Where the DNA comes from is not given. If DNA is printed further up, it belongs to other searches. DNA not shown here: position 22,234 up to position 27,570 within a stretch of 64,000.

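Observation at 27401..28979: AAA+ (DUF234-type) ATPase moron with its own promoter, structured leader and two terminators, sitting before the tape measure gene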

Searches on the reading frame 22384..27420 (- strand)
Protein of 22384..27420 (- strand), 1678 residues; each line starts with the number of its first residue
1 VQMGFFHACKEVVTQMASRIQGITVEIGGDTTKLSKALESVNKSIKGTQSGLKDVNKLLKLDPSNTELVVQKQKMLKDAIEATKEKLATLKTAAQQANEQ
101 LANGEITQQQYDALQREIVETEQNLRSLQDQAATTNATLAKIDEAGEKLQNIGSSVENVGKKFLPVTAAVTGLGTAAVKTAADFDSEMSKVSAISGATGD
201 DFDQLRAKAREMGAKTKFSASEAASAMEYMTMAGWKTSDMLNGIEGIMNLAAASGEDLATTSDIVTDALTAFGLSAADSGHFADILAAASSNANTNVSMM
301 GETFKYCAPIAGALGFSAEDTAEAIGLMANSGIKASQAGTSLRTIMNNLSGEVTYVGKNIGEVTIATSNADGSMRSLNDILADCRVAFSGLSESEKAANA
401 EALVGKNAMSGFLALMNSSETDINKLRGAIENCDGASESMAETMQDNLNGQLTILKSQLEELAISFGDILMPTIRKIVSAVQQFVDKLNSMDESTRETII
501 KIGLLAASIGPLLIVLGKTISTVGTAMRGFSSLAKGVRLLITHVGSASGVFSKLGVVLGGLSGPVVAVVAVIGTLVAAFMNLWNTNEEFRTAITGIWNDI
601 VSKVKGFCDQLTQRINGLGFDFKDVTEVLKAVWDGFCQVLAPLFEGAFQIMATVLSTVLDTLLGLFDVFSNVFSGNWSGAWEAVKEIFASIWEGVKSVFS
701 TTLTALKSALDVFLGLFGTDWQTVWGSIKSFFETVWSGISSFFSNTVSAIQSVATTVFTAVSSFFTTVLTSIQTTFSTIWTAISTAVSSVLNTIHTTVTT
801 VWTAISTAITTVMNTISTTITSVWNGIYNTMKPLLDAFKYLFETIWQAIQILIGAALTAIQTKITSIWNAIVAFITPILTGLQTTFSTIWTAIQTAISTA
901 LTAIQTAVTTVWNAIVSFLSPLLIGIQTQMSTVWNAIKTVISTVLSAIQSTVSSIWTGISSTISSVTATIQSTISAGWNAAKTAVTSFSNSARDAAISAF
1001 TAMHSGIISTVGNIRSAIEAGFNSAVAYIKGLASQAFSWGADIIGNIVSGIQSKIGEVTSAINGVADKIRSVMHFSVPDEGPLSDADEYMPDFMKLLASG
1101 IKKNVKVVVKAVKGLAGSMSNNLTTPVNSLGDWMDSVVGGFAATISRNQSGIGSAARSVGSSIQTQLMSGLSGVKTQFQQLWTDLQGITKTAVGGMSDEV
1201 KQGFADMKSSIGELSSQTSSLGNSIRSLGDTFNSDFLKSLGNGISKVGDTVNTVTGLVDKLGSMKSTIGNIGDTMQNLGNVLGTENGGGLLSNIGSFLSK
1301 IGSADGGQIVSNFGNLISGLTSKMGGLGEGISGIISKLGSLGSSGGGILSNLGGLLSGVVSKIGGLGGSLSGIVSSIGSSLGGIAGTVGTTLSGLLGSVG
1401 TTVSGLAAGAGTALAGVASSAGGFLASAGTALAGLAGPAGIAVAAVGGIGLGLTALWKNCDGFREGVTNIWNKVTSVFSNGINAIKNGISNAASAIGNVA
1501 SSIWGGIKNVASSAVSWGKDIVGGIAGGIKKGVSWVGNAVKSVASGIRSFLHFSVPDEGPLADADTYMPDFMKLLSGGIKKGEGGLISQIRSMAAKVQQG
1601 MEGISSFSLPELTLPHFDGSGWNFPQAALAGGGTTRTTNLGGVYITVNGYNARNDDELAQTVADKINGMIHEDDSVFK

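Call 8: search_protein_families(library=phrogs, proteins=[window:22384-27420:-], max_evalue=0.001)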
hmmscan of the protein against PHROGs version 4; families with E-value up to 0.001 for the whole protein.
window:22384-27420:- (1678 aa): 57 families (the best 25 are shown)
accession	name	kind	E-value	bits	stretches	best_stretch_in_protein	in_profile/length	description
phrog_1272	-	tail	6.5e-265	883.6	5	14-780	69-864/1606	tail length tape measure protein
phrog_58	-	tail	1.2e-225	754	5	12-831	166-893/1544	tail length tape measure protein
phrog_1533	-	tail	1e-158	531.5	2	107-586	174-672/1688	tail length tape measure protein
phrog_991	-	tail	6.1e-147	492.6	4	16-700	60-824/1966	tail length tape measure protein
phrog_4704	-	tail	1.8e-141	473.9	2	108-535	141-571/625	tail length tape measure protein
phrog_19074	-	unknown function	2.5e-130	437.5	1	38-485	21-459/1384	-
phrog_5493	-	tail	2.2e-112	378.3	2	140-1133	28-1041/1102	tail length tape measure protein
phrog_5218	-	unknown function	1.2e-93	316.3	1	32-588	74-665/1599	-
phrog_167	-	tail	6.5e-93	313.5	2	32-871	120-999/1555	tail length tape measure protein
phrog_28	-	tail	3.3e-92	311.8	2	32-974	17-742/1228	tail length tape measure protein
phrog_1293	-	tail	6.6e-92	310.2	1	16-585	2-629/1424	tail length tape measure protein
phrog_16692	-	unknown function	1.7e-76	259.5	1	26-509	48-515/1107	-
phrog_9696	-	tail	7.7e-75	253.5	1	123-557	16-421/1415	tail length tape measure protein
phrog_4200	-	tail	8.2e-59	200.8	3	810-1073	287-550/732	tail length tape measure protein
phrog_305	-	tail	2.2e-58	199.7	5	803-1123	434-756/1001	tail length tape measure protein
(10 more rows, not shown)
